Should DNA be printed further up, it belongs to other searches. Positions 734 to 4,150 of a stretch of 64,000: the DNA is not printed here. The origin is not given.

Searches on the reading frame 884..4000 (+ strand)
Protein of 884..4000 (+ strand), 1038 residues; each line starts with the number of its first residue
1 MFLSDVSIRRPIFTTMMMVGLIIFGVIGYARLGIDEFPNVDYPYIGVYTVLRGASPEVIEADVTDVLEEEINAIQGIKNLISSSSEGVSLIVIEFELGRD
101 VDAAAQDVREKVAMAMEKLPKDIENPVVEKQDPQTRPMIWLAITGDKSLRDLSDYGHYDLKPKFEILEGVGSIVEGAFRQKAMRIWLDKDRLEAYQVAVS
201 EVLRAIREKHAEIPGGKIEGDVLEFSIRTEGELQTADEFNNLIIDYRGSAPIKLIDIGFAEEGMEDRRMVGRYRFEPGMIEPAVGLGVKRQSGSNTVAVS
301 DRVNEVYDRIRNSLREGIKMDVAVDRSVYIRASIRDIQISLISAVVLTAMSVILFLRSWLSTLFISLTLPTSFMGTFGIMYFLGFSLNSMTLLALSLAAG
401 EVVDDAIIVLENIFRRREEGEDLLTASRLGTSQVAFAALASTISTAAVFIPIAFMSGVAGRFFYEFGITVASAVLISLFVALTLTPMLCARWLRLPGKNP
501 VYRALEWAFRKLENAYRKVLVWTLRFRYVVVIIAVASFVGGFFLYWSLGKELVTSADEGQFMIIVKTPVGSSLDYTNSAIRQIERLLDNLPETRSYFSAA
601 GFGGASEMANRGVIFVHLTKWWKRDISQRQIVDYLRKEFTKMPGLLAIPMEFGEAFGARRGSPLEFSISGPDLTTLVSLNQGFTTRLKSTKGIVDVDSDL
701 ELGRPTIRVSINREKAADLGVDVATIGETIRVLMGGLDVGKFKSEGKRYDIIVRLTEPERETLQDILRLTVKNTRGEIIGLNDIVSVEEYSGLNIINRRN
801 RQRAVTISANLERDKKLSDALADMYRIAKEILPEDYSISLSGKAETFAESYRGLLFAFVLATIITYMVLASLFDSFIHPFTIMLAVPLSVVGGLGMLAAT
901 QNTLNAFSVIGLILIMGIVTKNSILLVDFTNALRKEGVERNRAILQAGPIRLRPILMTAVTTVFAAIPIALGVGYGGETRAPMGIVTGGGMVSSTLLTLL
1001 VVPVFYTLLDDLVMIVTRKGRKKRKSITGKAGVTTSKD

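Call 25: search_protein_families(library=pfam, proteins=[window:884-4000:+], max_evalue=0.00001)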
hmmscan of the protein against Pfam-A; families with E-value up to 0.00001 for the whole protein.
window:884-4000:+ (1038 aa): 2 families
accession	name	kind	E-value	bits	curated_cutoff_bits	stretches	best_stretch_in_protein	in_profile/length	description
PF00873.25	ACR_tran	-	2.8e-277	922.9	28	1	4-1009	2-1020/1021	AcrB/AcrD/AcrF family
PF03176.21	MMPL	-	3.2e-15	56.4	20.5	2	807-1021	92-314/333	MMPL family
